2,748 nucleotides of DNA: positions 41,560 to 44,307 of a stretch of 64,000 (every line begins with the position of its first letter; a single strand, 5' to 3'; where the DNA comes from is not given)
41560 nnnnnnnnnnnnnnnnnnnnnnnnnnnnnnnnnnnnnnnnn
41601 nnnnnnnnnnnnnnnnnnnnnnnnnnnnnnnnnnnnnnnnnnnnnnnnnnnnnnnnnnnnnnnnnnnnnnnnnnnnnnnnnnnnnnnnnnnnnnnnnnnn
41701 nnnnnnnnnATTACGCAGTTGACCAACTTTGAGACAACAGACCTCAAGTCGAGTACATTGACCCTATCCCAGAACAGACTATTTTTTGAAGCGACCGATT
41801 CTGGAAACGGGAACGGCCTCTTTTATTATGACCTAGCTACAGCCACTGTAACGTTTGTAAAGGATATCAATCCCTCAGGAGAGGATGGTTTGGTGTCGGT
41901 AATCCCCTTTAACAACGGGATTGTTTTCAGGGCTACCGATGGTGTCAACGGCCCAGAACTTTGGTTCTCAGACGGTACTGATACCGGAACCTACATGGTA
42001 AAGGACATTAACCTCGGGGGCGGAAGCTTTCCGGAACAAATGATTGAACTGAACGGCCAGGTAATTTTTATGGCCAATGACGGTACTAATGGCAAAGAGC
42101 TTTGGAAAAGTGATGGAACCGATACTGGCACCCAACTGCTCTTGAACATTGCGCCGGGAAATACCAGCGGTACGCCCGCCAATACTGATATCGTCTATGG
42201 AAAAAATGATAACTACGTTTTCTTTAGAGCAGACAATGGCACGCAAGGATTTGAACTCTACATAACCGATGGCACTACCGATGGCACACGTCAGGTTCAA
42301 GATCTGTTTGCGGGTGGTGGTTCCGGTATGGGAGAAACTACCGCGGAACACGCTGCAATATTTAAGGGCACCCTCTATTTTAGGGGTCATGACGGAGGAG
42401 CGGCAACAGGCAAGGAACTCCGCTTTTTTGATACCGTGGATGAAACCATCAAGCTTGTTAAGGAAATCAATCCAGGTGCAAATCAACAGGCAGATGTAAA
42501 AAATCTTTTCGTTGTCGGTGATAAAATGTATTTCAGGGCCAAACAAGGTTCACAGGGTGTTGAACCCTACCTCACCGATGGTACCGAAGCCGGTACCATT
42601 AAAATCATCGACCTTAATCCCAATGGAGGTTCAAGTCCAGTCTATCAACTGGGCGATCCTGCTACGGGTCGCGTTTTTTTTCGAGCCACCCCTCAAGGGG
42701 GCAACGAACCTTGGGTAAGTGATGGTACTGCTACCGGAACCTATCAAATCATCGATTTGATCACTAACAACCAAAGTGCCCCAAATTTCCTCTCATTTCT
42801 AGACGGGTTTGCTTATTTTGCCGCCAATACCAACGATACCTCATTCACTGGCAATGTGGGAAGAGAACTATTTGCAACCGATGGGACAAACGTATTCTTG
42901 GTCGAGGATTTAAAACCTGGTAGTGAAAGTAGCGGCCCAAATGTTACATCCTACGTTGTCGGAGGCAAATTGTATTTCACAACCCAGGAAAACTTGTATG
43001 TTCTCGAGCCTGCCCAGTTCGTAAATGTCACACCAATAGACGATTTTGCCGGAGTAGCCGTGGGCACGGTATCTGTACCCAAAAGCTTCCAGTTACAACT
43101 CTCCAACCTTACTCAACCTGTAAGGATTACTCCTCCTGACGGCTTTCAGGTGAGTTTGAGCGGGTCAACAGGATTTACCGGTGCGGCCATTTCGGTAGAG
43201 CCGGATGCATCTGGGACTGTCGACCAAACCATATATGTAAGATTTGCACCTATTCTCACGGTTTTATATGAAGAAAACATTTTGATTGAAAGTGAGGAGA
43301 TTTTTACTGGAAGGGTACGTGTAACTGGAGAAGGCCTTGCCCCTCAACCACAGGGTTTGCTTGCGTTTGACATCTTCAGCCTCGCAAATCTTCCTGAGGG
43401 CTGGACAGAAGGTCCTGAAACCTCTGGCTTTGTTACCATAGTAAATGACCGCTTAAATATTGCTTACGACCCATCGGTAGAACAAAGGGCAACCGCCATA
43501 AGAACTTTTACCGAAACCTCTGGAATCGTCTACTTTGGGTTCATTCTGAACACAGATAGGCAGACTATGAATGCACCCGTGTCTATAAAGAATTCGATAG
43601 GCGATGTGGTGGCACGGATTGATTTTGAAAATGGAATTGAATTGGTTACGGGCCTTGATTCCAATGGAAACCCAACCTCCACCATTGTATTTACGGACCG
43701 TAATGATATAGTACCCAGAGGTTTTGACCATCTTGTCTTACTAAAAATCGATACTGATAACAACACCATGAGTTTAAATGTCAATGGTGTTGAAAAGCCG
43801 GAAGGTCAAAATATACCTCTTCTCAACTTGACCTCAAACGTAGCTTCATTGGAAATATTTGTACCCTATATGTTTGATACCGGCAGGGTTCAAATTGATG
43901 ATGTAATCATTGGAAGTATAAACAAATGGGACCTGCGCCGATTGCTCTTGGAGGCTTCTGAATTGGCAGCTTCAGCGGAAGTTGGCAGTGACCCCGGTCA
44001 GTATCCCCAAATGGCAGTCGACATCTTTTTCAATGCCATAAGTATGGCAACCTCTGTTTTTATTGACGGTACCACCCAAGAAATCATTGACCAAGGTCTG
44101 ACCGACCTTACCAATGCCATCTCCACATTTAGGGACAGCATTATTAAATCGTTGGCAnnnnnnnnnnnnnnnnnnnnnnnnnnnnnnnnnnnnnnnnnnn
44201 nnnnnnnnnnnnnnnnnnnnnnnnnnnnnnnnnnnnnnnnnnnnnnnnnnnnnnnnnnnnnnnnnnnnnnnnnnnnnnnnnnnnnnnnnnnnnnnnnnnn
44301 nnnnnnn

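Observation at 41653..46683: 1676-aa secreted enzyme with an unusual domain combination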

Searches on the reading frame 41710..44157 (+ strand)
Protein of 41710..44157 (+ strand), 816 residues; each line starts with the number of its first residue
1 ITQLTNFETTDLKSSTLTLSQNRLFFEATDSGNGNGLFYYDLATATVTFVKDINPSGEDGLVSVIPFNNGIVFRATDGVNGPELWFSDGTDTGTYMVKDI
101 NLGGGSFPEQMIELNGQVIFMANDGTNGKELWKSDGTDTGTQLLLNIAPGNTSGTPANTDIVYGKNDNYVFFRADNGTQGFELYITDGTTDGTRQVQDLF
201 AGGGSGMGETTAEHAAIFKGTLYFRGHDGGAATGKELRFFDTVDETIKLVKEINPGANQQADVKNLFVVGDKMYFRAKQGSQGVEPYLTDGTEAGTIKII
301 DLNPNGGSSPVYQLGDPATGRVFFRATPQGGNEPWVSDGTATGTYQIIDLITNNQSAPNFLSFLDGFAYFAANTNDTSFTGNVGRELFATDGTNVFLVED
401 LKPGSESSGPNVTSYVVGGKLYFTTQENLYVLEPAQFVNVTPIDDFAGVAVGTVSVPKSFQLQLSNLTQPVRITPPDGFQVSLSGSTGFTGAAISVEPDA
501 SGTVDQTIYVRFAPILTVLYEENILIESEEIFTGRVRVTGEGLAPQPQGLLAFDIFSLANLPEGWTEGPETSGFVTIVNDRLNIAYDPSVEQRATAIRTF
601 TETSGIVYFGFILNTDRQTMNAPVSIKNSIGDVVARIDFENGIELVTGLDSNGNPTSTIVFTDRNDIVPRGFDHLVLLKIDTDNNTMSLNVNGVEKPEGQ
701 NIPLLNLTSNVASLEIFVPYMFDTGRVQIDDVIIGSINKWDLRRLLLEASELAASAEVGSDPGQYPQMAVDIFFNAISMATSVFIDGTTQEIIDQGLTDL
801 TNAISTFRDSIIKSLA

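Call 46: predict_structure(alignment_id=A3)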
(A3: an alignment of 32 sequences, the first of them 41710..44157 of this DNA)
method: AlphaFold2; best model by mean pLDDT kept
length: 816 residues; sequences in the alignment: 32
mean_pLDDT: 66.6   pTM: 0.56
mean pLDDT of the five models: 66.6, 66.4, 64.1, 63.6, 62.1
residues with pLDDT >= 90: 144; 70-90: 253; 50-70: 194; < 50: 225
segments of 3 or more residues with pLDDT < 50: 154-157, 437-442, 444-457, 518-608, 612-625, 627-633, 651-653, 662-675, 691-739, 780-788, 814-816
pLDDT, mean of each block of 10 residues (from residue 1): 61 74 88 82 90 77 89 92 95 96 89 92 87 96 85 51 67 79 87 80 54 79 79 79 86 77 88 89 87 94 71 84 83 90 88 79 89 71 79 83 69 83 81 60 38 41 81 74 73 82 81 56 43 43 37 32 34 38 34 30 44 42 44 51 53 52 45 49 53 41 42 32 28 39 58 53 54 53 45 64 63 53
secondary structure, 60 per line:
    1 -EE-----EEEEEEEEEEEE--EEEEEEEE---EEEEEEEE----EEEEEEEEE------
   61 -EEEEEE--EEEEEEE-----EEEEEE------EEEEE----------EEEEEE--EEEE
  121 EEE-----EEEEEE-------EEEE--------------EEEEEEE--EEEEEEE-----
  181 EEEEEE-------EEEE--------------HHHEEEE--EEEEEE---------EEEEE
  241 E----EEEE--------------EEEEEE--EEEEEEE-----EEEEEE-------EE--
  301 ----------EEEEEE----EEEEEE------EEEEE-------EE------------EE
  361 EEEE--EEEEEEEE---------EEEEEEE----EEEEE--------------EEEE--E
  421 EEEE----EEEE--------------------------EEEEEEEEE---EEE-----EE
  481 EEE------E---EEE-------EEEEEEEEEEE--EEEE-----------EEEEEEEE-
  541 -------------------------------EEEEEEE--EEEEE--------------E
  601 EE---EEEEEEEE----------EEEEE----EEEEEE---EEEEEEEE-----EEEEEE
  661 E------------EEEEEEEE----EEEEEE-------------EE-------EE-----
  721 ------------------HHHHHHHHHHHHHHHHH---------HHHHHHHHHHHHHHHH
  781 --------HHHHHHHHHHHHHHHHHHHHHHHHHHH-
elements in order (helices of 4 or more, strands of 3 or more residues): E9-20 E23-30 E34-41 E46-54 E62-67 E70-76 E82-87 E94-98 E109-114 E117-123 E129-134 E142-145 E160-166 E169-175 E181-186 E194-197 E215-218 E221-226 E236-241 E246-249 E264-269 E272-278 E284-289 E311-316 E321-326 E333-337 E359-364 E367-374 E384-390 E395-399 E414-417 E420-424 E429-432 E459-467 E471-473 E479-483 E494-496 E504-514 E517-520 E532-539 E572-578 E581-585 E600-602 E606-613 E624-628 E633-638 E642-649 E655-661 E674-681 E686-691 H739-755 H765-780 H789-815

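Call 50: fold_search(model_id=the predicted structure, library=pdb)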
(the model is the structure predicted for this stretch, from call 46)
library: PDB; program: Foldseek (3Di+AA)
matches with E <= 10: 1103; with E <= 0.001: 583
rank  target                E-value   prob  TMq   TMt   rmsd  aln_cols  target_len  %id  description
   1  9i3v_B                1.6e-11  1.00  0.16  0.05  28.8       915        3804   10  Cryo-EM structure of the human LRP2 ectodomain (released 2026-02-04)
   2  3s8v_B                1.2e-10  1.00  0.16  0.21  20.0       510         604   10  Crystal structure of LRP6-Dkk1 complex (released 2011-10-26)
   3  6h16_A                2.8e-10  1.00  0.18  0.23  22.8       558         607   10  Structure of LRP6 P3E3P4E4 in complex with VHH L-P2-D07 (released 2019-01-30)
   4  4n7e_A                3.6e-10  1.00  0.26  0.31  26.1       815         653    9  Crystal structure of the Vps10p domain of human sortilin/NTS3 in complex with AF38469 (released 2014-01-22)
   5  6fg9_A                5.1e-10  1.00  0.29  0.26  35.4       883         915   11  Mouse SORCS2 ectodomain (sortilin related VPS10 domain containing receptor 2) (released 2018-08-01)
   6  8jxe_A                7.2e-10  1.00  0.18  0.11  29.5       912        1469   11  rat megalin RAP complex head (released 2024-06-19)
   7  3s8z_A                1.0e-09  1.00  0.17  0.22  22.8       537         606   10  Crystal structure of LRP6-E3E4 (released 2011-10-26)
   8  5mrh_A                1.1e-09  1.00  0.33  0.40   8.2       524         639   10  Crystal structure of the Vps10p domain of human sortilin/NTS3 in complex with Triazolone 1 (released 2017-05-17)
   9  9i0n_A                1.1e-09  1.00  0.27  0.34  25.4       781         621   10  Cryo-EM structure of human sortilin ectodomain (released 2025-12-17)
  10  5gje_B                1.4e-09  1.00  0.15  0.19  19.1       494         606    9  Three-dimensional reconstruction of human LRP6 ectodomain complexed with Dkk1 (released 2017-01-18)
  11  3s2k_B                1.4e-09  1.00  0.15  0.19  19.1       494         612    9  Structural basis of Wnt signaling inhibition by Dickkopf binding to LRP5/6. (released 2011-11-02)
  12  8dvm_A                2.1e-09  1.00  0.17  0.22  22.7       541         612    9  Crystal structure of LRP6 E3E4 in complex with disulfide constrained peptide E3.6 (released 2023-03-29)
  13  3azo_A                2.3e-09  1.00  0.25  0.29  11.5       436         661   14  Crystal structure of puromycin hydrolase (released 2011-07-27)
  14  4po7_A                3.3e-09  1.00  0.34  0.41  16.3       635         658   10  Structure of the Sortilin:neurotensin complex at excess neurotensin concentration (released 2014-07-23)
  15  5yp1_A                3.5e-09  1.00  0.26  0.29  16.0       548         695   12  Crystal structure of dipeptidyl peptidase IV (DPP IV) from Pseudoxanthomonas mexicana WO24 (released 2018-02-21)
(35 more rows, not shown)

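Call 66: search_solved_structures(query=A3, max_evalue=1, show_alignments=2)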
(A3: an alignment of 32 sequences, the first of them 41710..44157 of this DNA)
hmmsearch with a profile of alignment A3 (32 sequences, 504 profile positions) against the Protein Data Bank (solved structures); distinct sequences matched with E-value up to 1: 2.
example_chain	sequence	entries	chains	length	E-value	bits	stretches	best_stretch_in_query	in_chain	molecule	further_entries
5yp1_A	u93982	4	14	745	0.75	11.8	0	254-299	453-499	Dipeptidyl aminopeptidase 4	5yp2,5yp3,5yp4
6vp8_C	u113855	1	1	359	0.93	11.4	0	158-197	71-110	Leucine-rich repeat serine/threonine-protein kinase 2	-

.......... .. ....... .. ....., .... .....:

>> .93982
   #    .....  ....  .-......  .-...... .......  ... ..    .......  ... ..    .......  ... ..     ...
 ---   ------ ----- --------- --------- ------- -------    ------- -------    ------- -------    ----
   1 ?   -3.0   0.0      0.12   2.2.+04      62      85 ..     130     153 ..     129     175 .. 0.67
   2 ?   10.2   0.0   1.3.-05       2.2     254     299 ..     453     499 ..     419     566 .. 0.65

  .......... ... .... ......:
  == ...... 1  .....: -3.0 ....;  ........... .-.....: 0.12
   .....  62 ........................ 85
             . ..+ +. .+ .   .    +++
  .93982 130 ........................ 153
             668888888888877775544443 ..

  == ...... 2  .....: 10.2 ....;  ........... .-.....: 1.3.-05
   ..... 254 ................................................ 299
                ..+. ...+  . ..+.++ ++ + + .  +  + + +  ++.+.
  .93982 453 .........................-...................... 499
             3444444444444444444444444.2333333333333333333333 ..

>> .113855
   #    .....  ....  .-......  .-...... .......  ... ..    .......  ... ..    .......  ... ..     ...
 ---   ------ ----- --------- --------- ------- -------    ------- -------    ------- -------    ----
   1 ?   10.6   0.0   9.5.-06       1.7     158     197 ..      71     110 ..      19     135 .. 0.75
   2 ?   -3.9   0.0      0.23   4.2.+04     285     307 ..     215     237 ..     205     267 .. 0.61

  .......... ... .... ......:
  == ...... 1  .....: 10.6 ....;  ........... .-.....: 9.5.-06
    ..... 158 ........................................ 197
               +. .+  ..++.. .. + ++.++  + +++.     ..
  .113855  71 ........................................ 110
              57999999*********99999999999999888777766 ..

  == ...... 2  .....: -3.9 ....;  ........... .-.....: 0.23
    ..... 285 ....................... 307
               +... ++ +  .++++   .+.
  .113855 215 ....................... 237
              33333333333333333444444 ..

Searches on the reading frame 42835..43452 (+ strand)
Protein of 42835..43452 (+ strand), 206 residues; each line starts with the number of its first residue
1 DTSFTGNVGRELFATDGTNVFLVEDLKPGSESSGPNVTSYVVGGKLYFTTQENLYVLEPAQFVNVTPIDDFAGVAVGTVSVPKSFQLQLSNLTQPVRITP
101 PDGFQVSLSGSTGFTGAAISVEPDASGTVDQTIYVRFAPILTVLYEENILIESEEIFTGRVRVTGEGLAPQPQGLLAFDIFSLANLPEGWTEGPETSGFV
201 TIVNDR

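Call 88: find_related_loci(query=A5, collection=metagenome_contigs, flank=6000)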
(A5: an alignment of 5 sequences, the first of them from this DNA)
Query A5 (206 aa) in metagenome_contigs; peptide patterns used: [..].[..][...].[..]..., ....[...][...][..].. (x = any residue, [..] = any of these).
291 stretches matched a pattern, but none encodes a relative of the query by tblastn (E <= 1e-3).

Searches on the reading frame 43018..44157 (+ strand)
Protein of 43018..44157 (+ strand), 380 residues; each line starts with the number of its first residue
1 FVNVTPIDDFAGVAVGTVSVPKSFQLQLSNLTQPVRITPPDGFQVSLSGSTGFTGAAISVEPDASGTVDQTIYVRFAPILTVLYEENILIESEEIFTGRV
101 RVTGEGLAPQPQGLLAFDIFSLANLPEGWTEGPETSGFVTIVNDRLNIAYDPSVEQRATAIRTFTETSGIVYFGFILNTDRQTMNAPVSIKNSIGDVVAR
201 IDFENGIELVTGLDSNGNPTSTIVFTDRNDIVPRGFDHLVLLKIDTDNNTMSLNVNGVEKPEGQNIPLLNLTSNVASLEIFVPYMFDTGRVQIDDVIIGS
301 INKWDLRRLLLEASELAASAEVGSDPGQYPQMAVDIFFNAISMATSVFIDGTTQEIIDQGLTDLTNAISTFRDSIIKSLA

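Call 49: search_protein_families(library=pfam, proteins=[window:43018-44157:+], max_evalue=1)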
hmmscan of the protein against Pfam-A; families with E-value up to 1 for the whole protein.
window:43018-44157:+ (380 aa): 0 families

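Call 89: find_related_loci(query=window:43018-44154:+, collection=metagenome_contigs, flank=6000)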
Query window:43018-44154:+ (379 aa) in metagenome_contigs; peptide patterns used: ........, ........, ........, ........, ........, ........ (x = any residue, [..] = any of these).
93 stretches matched a pattern, but none encodes a relative of the query by tblastn (E <= 1e-3).

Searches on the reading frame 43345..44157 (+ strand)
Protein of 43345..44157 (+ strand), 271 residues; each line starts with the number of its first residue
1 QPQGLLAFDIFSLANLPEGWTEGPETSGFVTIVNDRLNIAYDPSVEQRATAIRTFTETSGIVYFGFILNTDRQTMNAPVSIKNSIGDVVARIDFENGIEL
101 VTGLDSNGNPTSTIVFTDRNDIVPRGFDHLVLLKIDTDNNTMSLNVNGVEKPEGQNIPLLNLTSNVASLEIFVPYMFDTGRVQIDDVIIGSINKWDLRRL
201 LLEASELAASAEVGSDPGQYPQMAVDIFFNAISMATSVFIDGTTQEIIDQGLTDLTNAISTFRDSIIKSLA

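Call 53: search_solved_structures(query=A4, max_evalue=10, show_alignments=2)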
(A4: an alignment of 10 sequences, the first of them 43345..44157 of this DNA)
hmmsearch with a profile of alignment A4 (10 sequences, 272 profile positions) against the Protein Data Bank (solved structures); distinct sequences matched with E-value up to 10: 7.
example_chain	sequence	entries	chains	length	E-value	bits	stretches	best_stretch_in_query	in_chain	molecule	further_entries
2jnk_A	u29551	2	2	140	8.7e-12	48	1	194-269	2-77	Hyalurononglucosaminidase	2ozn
9g98_A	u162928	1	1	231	0.65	12.3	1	115-165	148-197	Alginate lyase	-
8qiz_A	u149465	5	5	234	0.65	12.3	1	115-165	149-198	Alginate lyase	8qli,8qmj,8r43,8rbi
8bjo_A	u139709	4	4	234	0.66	12.3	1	115-165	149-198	Alginate lyase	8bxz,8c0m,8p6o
8bjr_A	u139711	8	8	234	0.67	12.3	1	115-165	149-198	Alginate lyase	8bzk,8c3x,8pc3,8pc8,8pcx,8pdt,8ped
9g99_A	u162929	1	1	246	0.74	12.1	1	115-165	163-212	Alginate lyase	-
2eix_A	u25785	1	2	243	1.1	11.6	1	77-113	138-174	NADH-cytochrome b5 reductase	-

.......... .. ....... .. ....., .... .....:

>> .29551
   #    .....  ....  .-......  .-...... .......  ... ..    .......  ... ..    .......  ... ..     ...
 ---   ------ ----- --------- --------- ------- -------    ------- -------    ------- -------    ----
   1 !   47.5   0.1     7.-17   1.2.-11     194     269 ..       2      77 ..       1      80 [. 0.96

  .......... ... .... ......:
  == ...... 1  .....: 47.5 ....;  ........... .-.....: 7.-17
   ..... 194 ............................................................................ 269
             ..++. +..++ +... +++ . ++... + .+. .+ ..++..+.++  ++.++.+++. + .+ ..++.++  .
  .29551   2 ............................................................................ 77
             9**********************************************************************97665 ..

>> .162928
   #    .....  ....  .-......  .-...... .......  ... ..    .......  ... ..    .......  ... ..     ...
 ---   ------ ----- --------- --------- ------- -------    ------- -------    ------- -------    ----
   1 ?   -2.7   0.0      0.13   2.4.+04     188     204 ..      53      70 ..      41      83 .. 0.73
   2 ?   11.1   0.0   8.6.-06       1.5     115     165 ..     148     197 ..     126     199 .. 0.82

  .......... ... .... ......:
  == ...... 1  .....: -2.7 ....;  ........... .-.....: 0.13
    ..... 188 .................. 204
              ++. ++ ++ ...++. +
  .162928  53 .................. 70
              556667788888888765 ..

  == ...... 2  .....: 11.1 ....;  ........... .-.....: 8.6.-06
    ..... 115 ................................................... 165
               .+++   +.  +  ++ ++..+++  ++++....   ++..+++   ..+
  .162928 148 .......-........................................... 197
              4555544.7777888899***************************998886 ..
